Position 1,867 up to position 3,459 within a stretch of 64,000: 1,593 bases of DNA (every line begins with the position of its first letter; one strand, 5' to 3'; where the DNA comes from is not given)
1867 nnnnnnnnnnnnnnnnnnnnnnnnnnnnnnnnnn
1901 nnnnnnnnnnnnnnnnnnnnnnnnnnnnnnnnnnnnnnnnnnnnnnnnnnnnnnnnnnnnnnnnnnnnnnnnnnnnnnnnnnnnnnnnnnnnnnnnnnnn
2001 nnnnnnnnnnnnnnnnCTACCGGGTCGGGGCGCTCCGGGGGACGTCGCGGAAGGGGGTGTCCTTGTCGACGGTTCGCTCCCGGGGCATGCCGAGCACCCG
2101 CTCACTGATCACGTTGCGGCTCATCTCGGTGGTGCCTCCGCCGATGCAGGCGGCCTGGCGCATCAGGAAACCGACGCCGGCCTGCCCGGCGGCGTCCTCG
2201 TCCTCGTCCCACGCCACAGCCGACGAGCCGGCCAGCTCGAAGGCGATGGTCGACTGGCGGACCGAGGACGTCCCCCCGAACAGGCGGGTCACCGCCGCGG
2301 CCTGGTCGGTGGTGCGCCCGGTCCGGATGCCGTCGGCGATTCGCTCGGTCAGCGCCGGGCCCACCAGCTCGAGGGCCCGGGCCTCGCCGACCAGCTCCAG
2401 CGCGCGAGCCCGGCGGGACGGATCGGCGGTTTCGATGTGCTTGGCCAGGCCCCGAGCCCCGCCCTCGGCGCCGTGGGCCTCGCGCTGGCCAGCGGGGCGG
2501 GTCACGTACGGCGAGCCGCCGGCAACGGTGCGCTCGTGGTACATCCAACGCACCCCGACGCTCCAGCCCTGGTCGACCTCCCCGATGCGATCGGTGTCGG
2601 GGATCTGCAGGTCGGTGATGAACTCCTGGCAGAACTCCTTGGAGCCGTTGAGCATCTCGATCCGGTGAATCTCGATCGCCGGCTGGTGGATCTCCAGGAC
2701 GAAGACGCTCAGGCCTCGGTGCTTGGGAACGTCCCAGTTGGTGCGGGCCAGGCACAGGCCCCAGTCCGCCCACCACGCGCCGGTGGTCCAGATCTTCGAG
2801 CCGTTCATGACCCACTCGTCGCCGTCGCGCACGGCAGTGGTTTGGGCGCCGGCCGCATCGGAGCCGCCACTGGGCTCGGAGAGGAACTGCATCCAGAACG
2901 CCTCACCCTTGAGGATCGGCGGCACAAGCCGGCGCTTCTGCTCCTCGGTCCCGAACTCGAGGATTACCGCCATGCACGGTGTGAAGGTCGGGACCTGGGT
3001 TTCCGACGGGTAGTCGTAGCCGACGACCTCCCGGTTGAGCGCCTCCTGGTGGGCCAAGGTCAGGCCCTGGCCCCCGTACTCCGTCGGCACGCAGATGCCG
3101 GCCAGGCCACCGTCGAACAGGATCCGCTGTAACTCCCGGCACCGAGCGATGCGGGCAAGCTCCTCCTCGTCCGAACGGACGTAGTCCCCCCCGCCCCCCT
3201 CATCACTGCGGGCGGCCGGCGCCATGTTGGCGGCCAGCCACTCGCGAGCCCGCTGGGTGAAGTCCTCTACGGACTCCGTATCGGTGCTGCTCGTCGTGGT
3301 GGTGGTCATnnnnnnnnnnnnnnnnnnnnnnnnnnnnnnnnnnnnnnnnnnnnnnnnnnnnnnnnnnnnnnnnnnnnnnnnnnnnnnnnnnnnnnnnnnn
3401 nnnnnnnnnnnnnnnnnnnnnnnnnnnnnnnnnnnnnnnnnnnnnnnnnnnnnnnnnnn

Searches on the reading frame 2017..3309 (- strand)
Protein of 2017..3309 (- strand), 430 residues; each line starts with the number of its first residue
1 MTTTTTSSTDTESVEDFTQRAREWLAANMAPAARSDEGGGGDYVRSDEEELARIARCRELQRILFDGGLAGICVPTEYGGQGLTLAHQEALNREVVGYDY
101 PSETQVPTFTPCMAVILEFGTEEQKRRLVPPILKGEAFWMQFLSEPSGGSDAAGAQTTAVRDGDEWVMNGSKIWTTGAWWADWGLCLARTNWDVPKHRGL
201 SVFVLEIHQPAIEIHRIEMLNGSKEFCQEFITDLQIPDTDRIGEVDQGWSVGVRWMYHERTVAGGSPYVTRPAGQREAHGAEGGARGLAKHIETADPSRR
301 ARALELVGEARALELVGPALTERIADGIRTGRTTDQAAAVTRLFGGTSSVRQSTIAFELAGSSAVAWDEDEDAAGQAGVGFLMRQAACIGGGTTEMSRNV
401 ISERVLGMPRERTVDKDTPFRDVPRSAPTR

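Call 6: search_protein_families(library=pfam, proteins=[window:2017-3309:-], max_evalue=0.01)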
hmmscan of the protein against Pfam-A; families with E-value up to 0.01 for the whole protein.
window:2017-3309:- (430 aa): 3 families
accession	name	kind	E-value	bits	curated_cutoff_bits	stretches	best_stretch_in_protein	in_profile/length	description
PF02770.24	Acyl-CoA_dh_M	-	6.2e-17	62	33.3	1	143-221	4-82/97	Acyl-CoA dehydrogenase, middle domain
PF02771.21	Acyl-CoA_dh_N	-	2.6e-14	54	22.9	1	12-136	2-113/113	Acyl-CoA dehydrogenase, N-terminal domain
PF00441.29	Acyl-CoA_dh_1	-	0.00018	22.1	22.4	1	305-406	59-150/150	Acyl-CoA dehydrogenase, C-terminal domain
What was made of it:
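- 2017..3309 (-): ACAD1, intact, 430 aa; resembles the alpha subunit of heteromeric acyl-CoA dehydrogenases. Pfam ACAD N, M and C domains (call 6).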

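Call 8: find_encoding_contigs(protein=window:2017-3309:-, flank=10000, max_places=10)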
Protein window:2017-3309:- (430 aa): no gene with exactly this product is on record in the collection.

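Call 10: find_related_loci(query=window:2017-3309:-, collection=genome_contigs, flank=10000)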
Query window:2017-3309:- (430 aa) in genome_contigs; peptide patterns used: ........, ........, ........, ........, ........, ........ (x = any residue, [..] = any of these).
117 stretches matched a pattern; 64 encode a relative of the query (tblastn E <= 1e-3); 64 distinct loci.
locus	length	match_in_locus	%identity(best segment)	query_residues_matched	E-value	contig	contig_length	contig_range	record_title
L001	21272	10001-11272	76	6-430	0e+0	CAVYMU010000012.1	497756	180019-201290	MAG: uncultured Acidimicrobiaceae bacterium isolate MFD05705.bin.2.92 genome assembly, contig: contig_8173, whole genome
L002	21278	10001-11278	74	5-430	0e+0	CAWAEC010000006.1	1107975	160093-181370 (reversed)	MAG: uncultured Acidimicrobiaceae bacterium isolate MFD00731.bin.2.167 genome assembly, contig: contig_16783, whole geno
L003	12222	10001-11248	69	11-427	0e+0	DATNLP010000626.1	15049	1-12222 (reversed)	MAG TPA_asm: Acidimicrobiales bacterium isolate SMAG_U11455 k141_181682, whole genome shotgun sequence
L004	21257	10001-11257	68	6-425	0e+0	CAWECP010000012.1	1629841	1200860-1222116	MAG: uncultured Acidimicrobiaceae bacterium isolate MFD03399.bin.2.35 genome assembly, contig: contig_5569, whole genome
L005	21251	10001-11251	66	7-426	0e+0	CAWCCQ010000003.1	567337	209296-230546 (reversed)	MAG: uncultured Acidimicrobiaceae bacterium isolate MFD04434.bin.2.61 genome assembly, contig: contig_27803, whole genom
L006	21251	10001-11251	65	7-426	2e-180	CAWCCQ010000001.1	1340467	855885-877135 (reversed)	MAG: uncultured Acidimicrobiaceae bacterium isolate MFD04434.bin.2.61 genome assembly, contig: contig_18995, whole genom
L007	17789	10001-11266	65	1-426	2e-178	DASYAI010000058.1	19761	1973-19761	MAG TPA_asm: Acidimicrobiales bacterium isolate SMAG_U4876 k141_4554715, whole genome shotgun sequence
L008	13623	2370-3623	64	9-430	8e-177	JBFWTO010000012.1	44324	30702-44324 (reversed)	MAG: Acidimicrobiia bacterium isolate CA_2019_TPBF_49 NODE_5180_length_44324_cov_9.259475_TPBF, whole genome shotgun seq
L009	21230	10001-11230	64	11-425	2e-174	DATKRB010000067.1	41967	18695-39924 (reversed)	MAG TPA_asm: Acidimicrobiales bacterium isolate SMAG_U14017 k141_1442987, whole genome shotgun sequence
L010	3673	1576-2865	61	1-429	0e+0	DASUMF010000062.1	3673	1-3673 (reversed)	MAG TPA_asm: Acidimicrobiia bacterium isolate SMAG_U1564 k141_1053056, whole genome shotgun sequence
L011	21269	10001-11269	59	4-430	1e-170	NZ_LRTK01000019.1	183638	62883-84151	Frankia sp. EI5c UG55_1019, whole genome shotgun sequence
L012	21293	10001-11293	60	1-430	8e-171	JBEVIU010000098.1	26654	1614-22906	MAG: Acidimicrobiia bacterium isolate T2R6UO_autometa_bin_0011 T2R6UO_autometa_bin_0011_k133_10449076, whole genome shot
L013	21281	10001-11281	60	1-425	3e-170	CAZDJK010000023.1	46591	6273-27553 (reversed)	MAG TPA_asm: uncultured Bifidobacteriaceae bacterium isolate binchicken_co279_24 genome assembly, contig: k141_202221, w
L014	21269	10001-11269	58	4-430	1e-169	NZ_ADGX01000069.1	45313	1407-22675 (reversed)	Parafrankia sp. EUN1f ctg00333, whole genome shotgun sequence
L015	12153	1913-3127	64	12-425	1e-167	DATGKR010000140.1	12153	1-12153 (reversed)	MAG TPA_asm: Acidimicrobiales bacterium isolate SMAG_U9864 k141_600302, whole genome shotgun sequence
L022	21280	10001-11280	64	6-430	3e-159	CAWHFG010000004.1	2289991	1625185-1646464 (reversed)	MAG: uncultured Acidimicrobiaceae bacterium isolate MFD00731.bin.2.67 genome assembly, contig: contig_25915, whole genom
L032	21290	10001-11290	88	1-430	1e-163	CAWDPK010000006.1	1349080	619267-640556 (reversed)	MAG: uncultured Acidimicrobiaceae bacterium isolate MFD09222.bin.2.166 genome assembly, contig: contig_84163, whole geno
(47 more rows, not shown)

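Call 33: search_protein_families(library=ncbifam, proteins=[L022:11296-12123:+, L001:12036-12944:-, window:2020-3309:-, L001:14926-16311:+, L001:13906-14862:+], max_evalue=0.00001)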
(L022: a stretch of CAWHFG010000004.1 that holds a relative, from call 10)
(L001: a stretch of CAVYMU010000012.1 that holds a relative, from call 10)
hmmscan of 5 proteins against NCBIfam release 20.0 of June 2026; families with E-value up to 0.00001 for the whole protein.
L022:11296-12123:+ (276 aa): 27 families (the best 25 are shown)
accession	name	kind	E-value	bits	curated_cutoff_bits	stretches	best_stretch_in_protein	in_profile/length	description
TIGR03619.1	F420_Rv2161c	subfamily_domain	1.3e-62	211.6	166.9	1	22-251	2-245/247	TIGR03619 family F420-dependent LLM class oxidoreductase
TIGR03560.1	F420_Rv1855c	subfamily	1.4e-32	113.4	231.4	1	20-179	15-178/227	TIGR03560 family F420-dependent LLM class oxidoreductase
TIGR03571.1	lucif_BA3436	subfamily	2.1e-28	99.5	303.9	1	4-215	13-228/304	TIGR03571 family LLM class oxidoreductase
TIGR03854.1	F420_MSMEG_3544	hypoth_equivalog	2.2e-27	96.1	295.6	1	25-225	20-218/290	TIGR03854 family LLM class F420-dependent oxidoreductase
TIGR03621.1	F420_MSMEG_2516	subfamily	4.3e-25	88.4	213.15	1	2-188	1-170/295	TIGR03621 family F420-dependent LLM class oxidoreductase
TIGR04021.1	LLM_DMSO2_sfnG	equivalog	1.6e-21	77.1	382.95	1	62-218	68-227/350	dimethylsulfone monooxygenase SfnG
TIGR03856.1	F420_MSMEG_2906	subfamily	1e-19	71.1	243.7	1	2-250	1-228/249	LLM class F420-dependent oxidoreductase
TIGR03557.1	F420_G6P_family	subfamily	4.6e-19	68.7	210.4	1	22-235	17-225/316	TIGR03557 family F420-dependent LLM class oxidoreductase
TIGR04027.1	LLM_KPN_01858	hypoth_equivalog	7.7e-19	67.8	412.9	1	25-158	27-155/326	putative FMN-dependent luciferase-like monooxygenase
TIGR03559.1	F420_Rv3520c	subfamily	7.4e-18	64.7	335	1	20-205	15-200/325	LLM class F420-dependent oxidoreductase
NF002619.0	PRK02271.1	equivalog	1.1e-17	64.4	276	1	20-210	16-193/329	5,10-methylenetetrahydromethanopterin reductase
TIGR03555.1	F420_mer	equivalog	1.1e-15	57.8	348.7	1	26-209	20-191/325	5,10-methylenetetrahydromethanopterin reductase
TIGR04465.1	ArgArg_F420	equivalog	5e-15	55.4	470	1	24-191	66-232/364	F420-dependent hydroxymycolic acid dehydrogenase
TIGR03860.1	FMN_nitrolo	subfamily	8.7e-15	54.5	279.7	1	16-105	27-119/422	NtaA/DmoA family FMN-dependent monooxygenase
TIGR03554.1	F420_G6P_DH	equivalog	9.4e-15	54.4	420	1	23-191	21-190/331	glucose-6-phosphate dehydrogenase (coenzyme-F420)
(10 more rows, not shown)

L001:12036-12944:- (303 aa): 21 families
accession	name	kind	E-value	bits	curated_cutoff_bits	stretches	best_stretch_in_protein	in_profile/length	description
TIGR03564.1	F420_MSMEG_4879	subfamily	4.5e-103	344.5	234.25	1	19-279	2-264/265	TIGR03564 family F420-dependent LLM class oxidoreductase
TIGR03841.1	F420_Rv3093c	subfamily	5.1e-34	118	213.65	1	16-248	10-240/298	LLM class F420-dependent oxidoreductase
TIGR04024.1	F420_NP1902A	hypoth_equivalog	2.4e-31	108.7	345.4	1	5-248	4-252/330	TIGR04024 family LLM class F420-dependent oxidoreductase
TIGR03617.1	F420_MSMEG_2256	subfamily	1.2e-28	99.9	278.15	1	24-248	3-241/318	TIGR03617 family F420-dependent LLM class oxidoreductase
TIGR03559.1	F420_Rv3520c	subfamily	2.4e-25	89.3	335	1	15-219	12-232/325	LLM class F420-dependent oxidoreductase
TIGR03555.1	F420_mer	equivalog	2.4e-23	83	348.7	1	17-247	13-245/325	5,10-methylenetetrahydromethanopterin reductase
NF002619.0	PRK02271.1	equivalog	9.5e-23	81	276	1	15-226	13-226/329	5,10-methylenetetrahydromethanopterin reductase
TIGR03619.1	F420_Rv2161c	subfamily_domain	1.4e-18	67.4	166.9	1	10-235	18-237/247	TIGR03619 family F420-dependent LLM class oxidoreductase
TIGR03620.1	F420_MSMEG_4141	subfamily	1.6e-18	67.1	219.8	1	3-257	4-223/280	TIGR03620 family F420-dependent LLM class oxidoreductase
TIGR03857.1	F420_MSMEG_2249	hypoth_equivalog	5.5e-16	58.7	218.4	1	24-243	22-244/329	TIGR03857 family LLM class F420-dependent oxidoreductase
TIGR03621.1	F420_MSMEG_2516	subfamily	2.2e-14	53.3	213.15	1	13-173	11-171/295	TIGR03621 family F420-dependent LLM class oxidoreductase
TIGR04465.1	ArgArg_F420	equivalog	4.6e-13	49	470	1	11-205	55-260/364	F420-dependent hydroxymycolic acid dehydrogenase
TIGR03560.1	F420_Rv1855c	subfamily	5.2e-11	42.8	231.4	1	37-176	46-192/227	TIGR03560 family F420-dependent LLM class oxidoreductase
TIGR03557.1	F420_G6P_family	subfamily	3.5e-10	39.5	210.4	1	17-230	14-231/316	TIGR03557 family F420-dependent LLM class oxidoreductase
TIGR03842.1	F420_CPS_4043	hypoth_equivalog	5.8e-09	35.5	295.45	1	16-236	13-225/329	TIGR03842 family LLM class F420-dependent oxidoreductase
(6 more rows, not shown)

window:2020-3309:- (430 aa): 14 families
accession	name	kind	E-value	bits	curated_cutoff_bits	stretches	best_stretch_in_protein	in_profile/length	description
TIGR03204.1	pimC_large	equivalog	1e-38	133.3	623.85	1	59-408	44-395/395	pimeloyl-CoA dehydrogenase large subunit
NF042972.1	AcrlCoAredClosAcrC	equivalog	6e-27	94.3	640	1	59-255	40-237/378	acryloyl-CoA reductase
NF045652.1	ProlPCPDhRedW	equivalog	1.1e-24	87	650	1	62-262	38-242/376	L-prolyl-[peptidyl-carrier protein] dehydrogenase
NF042439.1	SulpropCoADesulf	equivalog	8e-24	84.1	600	1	62-223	31-193/379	3-sulfinopropanoyl-CoA desulfinase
NF043006.1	CyhCrbnylCoADH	equivalog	7.7e-22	77.8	650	1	58-254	38-235/380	cyclohexane-1-carbonyl-CoA dehydrogenase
NF008997.0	PRK12341.1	equivalog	9.7e-22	77.5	537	1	56-249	38-231/382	acyl-CoA dehydrogenase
NF058590.1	AcCoDHFadEBacil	equivalog_domain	6.9e-19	67.8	600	1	61-251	59-248/586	acyl-CoA dehydrogenase FadE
NF045552.1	GlutCoADH_Des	equivalog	1.2e-18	67.5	470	1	59-251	41-235/387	glutaryl-CoA dehydrogenase Acd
NF053553.1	prodigi_MBC_PigA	equivalog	1.1e-17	64.2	500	1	67-260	48-245/381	prodigiosin MBC biosynthesis dehydrogenase PigA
TIGR03207.1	cyc_hxne_CoA_dh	equivalog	3.4e-14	52.4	575.35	1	58-250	35-228/372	cyclohexanecarboxyl-CoA dehydrogenase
TIGR04022.1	sulfur_SfnB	equivalog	2.7e-13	49.6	430.9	1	65-188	43-164/391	SfnB family sulfur acquisition oxidoreductase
NF052270.1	Staph_DH_FadE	equivalog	5.7e-13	48.4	600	1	115-219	116-217/400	acyl-CoA dehydrogenase FadE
NF002885.1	PRK03354.1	equivalog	1.2e-12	47.6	540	1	64-269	46-248/378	crotonobetainyl-CoA dehydrogenase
NF007000.1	PRK09463.1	subfamily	5.3e-07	28.3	600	1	64-161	82-181/726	acyl-CoA dehydrogenase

L001:14926-16311:+ (462 aa): 2 families
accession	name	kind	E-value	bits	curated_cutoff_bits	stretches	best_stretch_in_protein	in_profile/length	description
NF033068.1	APH_3p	equivalog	6.5e-11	42.2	205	1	46-274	33-252/255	APH(3') family aminoglycoside O-phosphotransferase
NF032898.2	APH_3p_II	exception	2.2e-06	27.1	360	0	62-275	44-254/256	APH(3')-II family aminoglycoside O-phosphotransferase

L001:13906-14862:+ (319 aa): 7 families
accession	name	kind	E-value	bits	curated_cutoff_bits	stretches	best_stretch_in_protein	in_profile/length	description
TIGR01293.1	Kv_beta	subfamily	8.4e-45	153.2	365.4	1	1-305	1-318/319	voltage-dependent potassium channel subunit beta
NF007912.0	PRK10625.1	equivalog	8.7e-43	147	415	1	1-306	1-338/346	NADP(H)-dependent aldo-keto reductase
NF007388.0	PRK09912.1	subfamily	1.8e-35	122.4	448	1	1-301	13-327/346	L-glyceraldehyde 3-phosphate reductase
NF049922.1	MethglyxlRedYdjG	equivalog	7.1e-32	110.7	550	1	1-300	1-315/326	NADH-dependent methylglyoxal reductase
NF007695.0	PRK10376.1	subfamily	1.4e-23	83.4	280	1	19-211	29-217/290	oxidoreductase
NF008598.0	PRK11565.1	equivalog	2.6e-12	46.4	425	1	26-166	24-152/275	2,5-didehydrogluconate reductase DkgA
NF008377.0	PRK11172.1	equivalog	1.2e-09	37.7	327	1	32-164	18-141/267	2,5-didehydrogluconate reductase DkgB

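Call 36: find_homologous_proteins(query=window:2020-3309:-, max_evalue=1e-100)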
Query window:2020-3309:- (430 aa): 4019 proteins with E <= 1e-100 among 8000 candidates; the best 120 are listed.
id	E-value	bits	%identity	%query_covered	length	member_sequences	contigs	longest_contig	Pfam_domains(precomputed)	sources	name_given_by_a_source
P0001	1.4e-288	975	100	100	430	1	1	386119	PF02770.25,PF02771.22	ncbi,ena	-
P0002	1.7e-233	794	81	99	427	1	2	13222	PF02770.25,PF02771.22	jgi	jgi:alkylation response protein AidB-like acyl-CoA dehydrogenase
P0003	9.9e-233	791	80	100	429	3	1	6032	PF02770.25,PF00441.30,PF02771.22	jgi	-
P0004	6.4e-229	779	81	99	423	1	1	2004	PF02770.25,PF02771.22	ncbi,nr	ncbi:MAG: acyl-CoA dehydrogenase family protein [Acidimicrobiaceae bacterium]|nr:acyl-CoA dehydrogen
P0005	4.2e-227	773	78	98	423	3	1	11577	PF02770.25,PF02771.22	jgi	jgi:alkylation response protein AidB-like acyl-CoA dehydrogenase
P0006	2.6e-225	767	78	99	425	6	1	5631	PF02770.25,PF02771.22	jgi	jgi:alkylation response protein AidB-like acyl-CoA dehydrogenase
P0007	4.3e-225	766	77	99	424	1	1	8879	PF02770.25,PF00441.30,PF02771.22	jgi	jgi:alkylation response protein AidB-like acyl-CoA dehydrogenase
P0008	7.8e-225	765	78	99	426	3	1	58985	PF02770.25,PF00441.30,PF02771.22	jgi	jgi:alkylation response protein AidB-like acyl-CoA dehydrogenase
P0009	5.9e-224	762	78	99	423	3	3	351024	PF02770.25,PF00441.30,PF02771.22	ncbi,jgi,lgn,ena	jgi:alkylation response protein AidB-like acyl-CoA dehydrogenase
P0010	6.1e-224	762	77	99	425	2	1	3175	PF02770.25,PF00441.30,PF02771.22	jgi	jgi:alkylation response protein AidB-like acyl-CoA dehydrogenase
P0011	6.3e-224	762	77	99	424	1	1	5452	PF02770.25,PF02771.22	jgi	jgi:alkylation response protein AidB-like acyl-CoA dehydrogenase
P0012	1.1e-223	761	78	97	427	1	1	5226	PF02770.25,PF02771.22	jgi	jgi:alkylation response protein AidB-like acyl-CoA dehydrogenase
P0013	1.7e-223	761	77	99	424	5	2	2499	PF02770.25,PF02771.22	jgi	jgi:alkylation response protein AidB-like acyl-CoA dehydrogenase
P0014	4.1e-223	759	77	99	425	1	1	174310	PF02770.25,PF00441.30,PF02771.22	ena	-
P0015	5.2e-223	759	77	99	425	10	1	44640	PF02770.25,PF00441.30,PF02771.22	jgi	jgi:alkylation response protein AidB-like acyl-CoA dehydrogenase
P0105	5.2e-192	657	81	80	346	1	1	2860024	PF02770.25,PF00441.30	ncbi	-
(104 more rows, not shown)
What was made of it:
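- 2017..3309 (-): It is 100% identical to P0001 from a 386-kb NCBI/ENA contig (call 36).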

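Call 37: find_encoding_contigs(protein=P0001, flank=8000, max_places=3)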
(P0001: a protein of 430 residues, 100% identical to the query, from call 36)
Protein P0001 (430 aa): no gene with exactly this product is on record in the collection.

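Call 38: find_encoding_contigs(protein=P0002, flank=8000, max_places=3)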
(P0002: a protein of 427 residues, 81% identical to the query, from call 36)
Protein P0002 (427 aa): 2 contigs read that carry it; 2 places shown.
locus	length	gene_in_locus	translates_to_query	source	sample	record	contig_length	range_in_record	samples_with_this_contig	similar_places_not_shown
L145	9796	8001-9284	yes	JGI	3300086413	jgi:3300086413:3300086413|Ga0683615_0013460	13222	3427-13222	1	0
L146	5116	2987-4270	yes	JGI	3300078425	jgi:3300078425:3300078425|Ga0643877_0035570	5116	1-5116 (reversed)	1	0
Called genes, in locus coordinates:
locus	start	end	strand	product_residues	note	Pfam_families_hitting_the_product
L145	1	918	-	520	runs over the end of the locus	PF00501:AMP-binding, PF13193:AMP-binding_C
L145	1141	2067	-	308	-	PF13622:4HBT_3, PF20789:4HBT_3C, PF02551:Acyl_CoA_thio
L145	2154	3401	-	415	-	PF04909:Amidohydro_2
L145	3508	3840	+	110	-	PF00355:Rieske, PF13806:Rieske_2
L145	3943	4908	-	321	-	PF00248:Aldo_ket_red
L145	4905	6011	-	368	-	PF23213:, PF23212:DUF7064 (faint)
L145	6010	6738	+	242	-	PF00881:Nitroreductase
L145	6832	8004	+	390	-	-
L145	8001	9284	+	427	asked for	PF02771:Acyl-CoA_dh_N, PF02770:Acyl-CoA_dh_M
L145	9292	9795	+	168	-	?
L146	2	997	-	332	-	?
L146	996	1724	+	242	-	PF00881:Nitroreductase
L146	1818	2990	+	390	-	-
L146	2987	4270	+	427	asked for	PF02771:Acyl-CoA_dh_N, PF02770:Acyl-CoA_dh_M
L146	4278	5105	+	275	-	PF00296:Bac_luciferase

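Call 39: find_encoding_contigs(protein=P0003, flank=8000, max_places=3)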
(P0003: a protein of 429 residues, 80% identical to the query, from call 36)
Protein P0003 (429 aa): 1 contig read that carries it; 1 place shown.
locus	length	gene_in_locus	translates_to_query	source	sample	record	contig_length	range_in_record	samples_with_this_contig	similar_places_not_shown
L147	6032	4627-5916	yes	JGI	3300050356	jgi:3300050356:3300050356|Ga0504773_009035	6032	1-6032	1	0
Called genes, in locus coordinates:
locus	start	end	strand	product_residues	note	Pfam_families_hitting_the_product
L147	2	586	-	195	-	?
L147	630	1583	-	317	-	PF00248:Aldo_ket_red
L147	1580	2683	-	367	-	PF23213:, PF23212:DUF7064 (weak)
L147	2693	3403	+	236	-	PF00881:Nitroreductase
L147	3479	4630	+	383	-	PF02771:Acyl-CoA_dh_N, PF00441:Acyl-CoA_dh_1, PF08028:Acyl-CoA_dh_2 (weak)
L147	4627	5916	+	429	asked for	PF02771:Acyl-CoA_dh_N, PF02770:Acyl-CoA_dh_M, PF00441:Acyl-CoA_dh_1 (faint)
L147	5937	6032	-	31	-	?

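Call 40: find_encoding_contigs(protein=P0105, flank=8000, max_places=3)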
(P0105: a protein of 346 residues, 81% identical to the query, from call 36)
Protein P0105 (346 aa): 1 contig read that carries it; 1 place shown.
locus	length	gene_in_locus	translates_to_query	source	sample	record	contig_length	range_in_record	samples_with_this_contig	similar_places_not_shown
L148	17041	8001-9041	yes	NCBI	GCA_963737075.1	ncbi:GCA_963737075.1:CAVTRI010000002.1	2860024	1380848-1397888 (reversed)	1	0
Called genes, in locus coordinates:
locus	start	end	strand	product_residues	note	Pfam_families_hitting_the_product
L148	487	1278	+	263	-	PF04185:Phosphoesterase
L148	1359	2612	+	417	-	PF00067:p450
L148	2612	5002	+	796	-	PF02515:CoA_transf_3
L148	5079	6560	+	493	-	PF00501:AMP-binding, PF13193:AMP-binding_C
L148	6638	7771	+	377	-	PF02771:Acyl-CoA_dh_N, PF00441:Acyl-CoA_dh_1, PF08028:Acyl-CoA_dh_2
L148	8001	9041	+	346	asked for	PF02770:Acyl-CoA_dh_M, PF00441:Acyl-CoA_dh_1 (weak)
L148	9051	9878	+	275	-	PF00296:Bac_luciferase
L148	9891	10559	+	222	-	PF00440:TetR_N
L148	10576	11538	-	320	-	PF08279:HTH_11, PF13280:WYL, PF25583:WCX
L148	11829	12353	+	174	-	PF13452:FAS1_DH_region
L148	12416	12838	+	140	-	PF01575:MaoC_dehydratas (weak)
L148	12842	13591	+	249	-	-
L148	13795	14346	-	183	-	PF02627:CMD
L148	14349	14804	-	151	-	PF00903:Glyoxalase (weak)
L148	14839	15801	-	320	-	PF00296:Bac_luciferase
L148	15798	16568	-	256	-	PF23441:SDR, PF00106:adh_short, PF01370:Epimerase (weak), PF08659:KR, PF13561:adh_short_C2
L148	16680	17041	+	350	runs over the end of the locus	PF01636:APH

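Call 47: find_encoding_contigs(protein=P0008, flank=7000, max_places=2)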
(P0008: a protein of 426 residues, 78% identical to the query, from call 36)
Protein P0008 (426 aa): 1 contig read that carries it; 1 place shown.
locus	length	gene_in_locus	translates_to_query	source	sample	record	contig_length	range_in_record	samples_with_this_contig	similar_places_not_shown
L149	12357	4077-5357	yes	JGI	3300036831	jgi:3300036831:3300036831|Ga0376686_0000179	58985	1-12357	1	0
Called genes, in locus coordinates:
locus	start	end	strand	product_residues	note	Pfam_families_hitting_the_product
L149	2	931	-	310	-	?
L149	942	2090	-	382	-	PF23213:, PF23212:DUF7064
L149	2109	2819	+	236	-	PF00881:Nitroreductase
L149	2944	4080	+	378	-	PF02771:Acyl-CoA_dh_N, PF02770:Acyl-CoA_dh_M (weak), PF00441:Acyl-CoA_dh_1, PF08028:Acyl-CoA_dh_2 (weak)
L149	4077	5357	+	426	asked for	PF02771:Acyl-CoA_dh_N, PF02770:Acyl-CoA_dh_M, PF00441:Acyl-CoA_dh_1 (weak)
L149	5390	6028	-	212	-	PF00440:TetR_N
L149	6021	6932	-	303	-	PF00296:Bac_luciferase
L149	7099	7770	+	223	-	PF00440:TetR_N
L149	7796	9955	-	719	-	PF02771:Acyl-CoA_dh_N, PF00441:Acyl-CoA_dh_1, PF02770:Acyl-CoA_dh_M, PF00441:Acyl-CoA_dh_1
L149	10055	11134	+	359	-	PF01408:GFO_IDH_MocA, PF02894:GFO_IDH_MocA_C, PF22725:GFO_IDH_MocA_C3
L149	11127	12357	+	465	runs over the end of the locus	PF01636:APH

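Call 48: find_encoding_contigs(protein=P0009, flank=7000, max_places=2)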
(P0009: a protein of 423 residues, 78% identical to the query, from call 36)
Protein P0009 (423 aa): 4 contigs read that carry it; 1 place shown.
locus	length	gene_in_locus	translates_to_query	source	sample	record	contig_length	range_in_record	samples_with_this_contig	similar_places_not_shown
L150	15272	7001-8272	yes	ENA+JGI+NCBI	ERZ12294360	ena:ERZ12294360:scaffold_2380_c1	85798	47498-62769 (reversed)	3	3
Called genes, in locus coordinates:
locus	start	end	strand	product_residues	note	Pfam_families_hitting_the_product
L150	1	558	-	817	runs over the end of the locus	PF02515:CoA_transf_3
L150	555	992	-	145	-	PF12172:zf-ChsH2, PF01796:OB_ChsH2_C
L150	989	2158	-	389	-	PF22691:Thiolase_C_1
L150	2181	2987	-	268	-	PF00106:adh_short, PF13561:adh_short_C2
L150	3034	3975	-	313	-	PF13622:4HBT_3, PF20789:4HBT_3C, PF02551:Acyl_CoA_thio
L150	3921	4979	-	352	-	PF23213:, PF23212:DUF7064 (weak)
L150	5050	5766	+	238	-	PF00881:Nitroreductase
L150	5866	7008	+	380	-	PF02771:Acyl-CoA_dh_N, PF02770:Acyl-CoA_dh_M, PF00441:Acyl-CoA_dh_1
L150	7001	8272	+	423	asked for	PF02771:Acyl-CoA_dh_N, PF02770:Acyl-CoA_dh_M, PF00441:Acyl-CoA_dh_1 (weak)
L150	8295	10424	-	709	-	PF02771:Acyl-CoA_dh_N, PF00441:Acyl-CoA_dh_1, PF02771:Acyl-CoA_dh_N (weak), PF02770:Acyl-CoA_dh_M, PF00441:Acyl-CoA_dh_1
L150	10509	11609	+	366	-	PF04909:Amidohydro_2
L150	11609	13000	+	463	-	PF01636:APH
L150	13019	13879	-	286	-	PF13714:PEP_mutase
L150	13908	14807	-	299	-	PF03088:Str_synth (faint), PF24684:Vgb_lyase (faint), PF08450:SGL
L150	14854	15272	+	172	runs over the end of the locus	PF13452:FAS1_DH_region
